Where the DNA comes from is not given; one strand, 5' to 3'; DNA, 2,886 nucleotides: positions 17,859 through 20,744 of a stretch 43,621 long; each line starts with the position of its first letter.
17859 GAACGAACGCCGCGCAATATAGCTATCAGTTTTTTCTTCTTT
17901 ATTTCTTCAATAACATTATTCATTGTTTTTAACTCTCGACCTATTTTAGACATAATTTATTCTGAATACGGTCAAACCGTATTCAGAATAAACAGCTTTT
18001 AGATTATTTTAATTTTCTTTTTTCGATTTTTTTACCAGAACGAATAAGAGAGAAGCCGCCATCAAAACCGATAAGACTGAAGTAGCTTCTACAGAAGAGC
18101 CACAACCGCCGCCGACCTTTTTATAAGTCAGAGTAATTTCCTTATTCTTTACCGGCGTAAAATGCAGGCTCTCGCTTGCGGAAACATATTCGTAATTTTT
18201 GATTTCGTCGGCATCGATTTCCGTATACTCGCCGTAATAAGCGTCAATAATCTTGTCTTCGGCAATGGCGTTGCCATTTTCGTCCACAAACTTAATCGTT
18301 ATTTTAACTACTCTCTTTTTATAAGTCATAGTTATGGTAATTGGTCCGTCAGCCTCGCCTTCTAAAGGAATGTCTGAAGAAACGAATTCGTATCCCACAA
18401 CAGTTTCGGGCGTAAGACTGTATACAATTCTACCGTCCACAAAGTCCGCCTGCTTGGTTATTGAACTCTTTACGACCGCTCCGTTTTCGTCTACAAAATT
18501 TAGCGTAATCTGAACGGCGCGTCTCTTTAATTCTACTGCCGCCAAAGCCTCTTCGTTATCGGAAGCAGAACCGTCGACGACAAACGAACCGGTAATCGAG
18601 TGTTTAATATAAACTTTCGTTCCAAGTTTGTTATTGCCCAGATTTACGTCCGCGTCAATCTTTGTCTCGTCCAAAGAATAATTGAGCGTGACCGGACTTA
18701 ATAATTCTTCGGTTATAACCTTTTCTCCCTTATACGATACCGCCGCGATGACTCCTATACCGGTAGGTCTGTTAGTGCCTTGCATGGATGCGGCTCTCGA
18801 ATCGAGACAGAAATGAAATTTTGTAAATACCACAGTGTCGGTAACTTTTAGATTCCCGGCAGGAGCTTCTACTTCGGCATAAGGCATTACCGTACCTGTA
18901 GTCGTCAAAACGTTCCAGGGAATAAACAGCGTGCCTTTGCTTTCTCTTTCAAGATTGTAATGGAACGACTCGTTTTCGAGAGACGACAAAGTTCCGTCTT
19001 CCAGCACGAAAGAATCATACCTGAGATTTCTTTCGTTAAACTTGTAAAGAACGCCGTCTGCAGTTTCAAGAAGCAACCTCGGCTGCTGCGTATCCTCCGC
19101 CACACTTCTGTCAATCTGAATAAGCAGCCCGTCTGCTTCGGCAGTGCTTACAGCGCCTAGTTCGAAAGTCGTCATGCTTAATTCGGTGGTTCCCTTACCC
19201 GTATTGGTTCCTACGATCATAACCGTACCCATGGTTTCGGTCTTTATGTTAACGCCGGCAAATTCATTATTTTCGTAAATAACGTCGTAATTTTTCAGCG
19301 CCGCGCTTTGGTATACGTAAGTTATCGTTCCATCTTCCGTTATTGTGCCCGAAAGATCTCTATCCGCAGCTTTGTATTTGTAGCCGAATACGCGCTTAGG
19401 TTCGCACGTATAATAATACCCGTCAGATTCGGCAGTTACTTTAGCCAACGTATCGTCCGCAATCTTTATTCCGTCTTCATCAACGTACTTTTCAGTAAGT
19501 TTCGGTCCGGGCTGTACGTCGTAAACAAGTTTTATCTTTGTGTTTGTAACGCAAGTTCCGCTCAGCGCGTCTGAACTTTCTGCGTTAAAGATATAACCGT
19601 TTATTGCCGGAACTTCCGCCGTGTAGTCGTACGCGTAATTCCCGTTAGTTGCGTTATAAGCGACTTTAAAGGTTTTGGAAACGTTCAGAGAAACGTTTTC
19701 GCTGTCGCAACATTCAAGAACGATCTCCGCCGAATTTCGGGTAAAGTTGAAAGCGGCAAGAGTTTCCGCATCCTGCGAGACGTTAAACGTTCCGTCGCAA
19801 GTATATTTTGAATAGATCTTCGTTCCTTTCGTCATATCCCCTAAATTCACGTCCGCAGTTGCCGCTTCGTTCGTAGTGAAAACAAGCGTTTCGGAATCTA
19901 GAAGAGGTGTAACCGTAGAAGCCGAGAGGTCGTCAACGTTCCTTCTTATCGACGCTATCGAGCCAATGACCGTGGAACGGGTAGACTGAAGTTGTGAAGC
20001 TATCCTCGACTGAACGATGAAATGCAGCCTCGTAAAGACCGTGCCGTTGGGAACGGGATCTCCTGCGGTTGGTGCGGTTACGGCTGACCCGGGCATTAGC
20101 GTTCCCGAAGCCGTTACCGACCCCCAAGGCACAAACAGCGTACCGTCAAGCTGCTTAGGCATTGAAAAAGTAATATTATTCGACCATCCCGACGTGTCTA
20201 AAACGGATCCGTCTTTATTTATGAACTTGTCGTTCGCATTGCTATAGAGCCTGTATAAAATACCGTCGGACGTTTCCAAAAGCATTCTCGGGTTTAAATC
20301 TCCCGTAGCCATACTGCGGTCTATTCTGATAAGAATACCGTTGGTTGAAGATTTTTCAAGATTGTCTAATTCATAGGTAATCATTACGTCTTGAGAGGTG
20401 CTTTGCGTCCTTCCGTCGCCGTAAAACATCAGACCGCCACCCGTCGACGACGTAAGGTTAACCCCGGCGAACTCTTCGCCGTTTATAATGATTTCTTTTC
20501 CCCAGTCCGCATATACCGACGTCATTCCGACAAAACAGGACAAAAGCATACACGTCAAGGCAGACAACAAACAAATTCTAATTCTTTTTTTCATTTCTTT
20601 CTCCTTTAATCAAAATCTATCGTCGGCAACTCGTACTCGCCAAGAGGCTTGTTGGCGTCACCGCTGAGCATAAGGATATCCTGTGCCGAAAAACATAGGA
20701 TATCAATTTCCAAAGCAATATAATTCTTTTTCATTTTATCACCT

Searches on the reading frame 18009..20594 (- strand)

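Call 10: search_protein_families(library=pfam, proteins=[window:18009-20594:-])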
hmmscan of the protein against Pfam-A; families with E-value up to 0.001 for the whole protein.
window:18009-20594:- (861 aa): 1 family
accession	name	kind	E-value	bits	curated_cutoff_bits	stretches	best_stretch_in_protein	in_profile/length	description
PF06458.18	MucBP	-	1.1e-20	74.5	23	2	764-825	1-63/63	MucBP domain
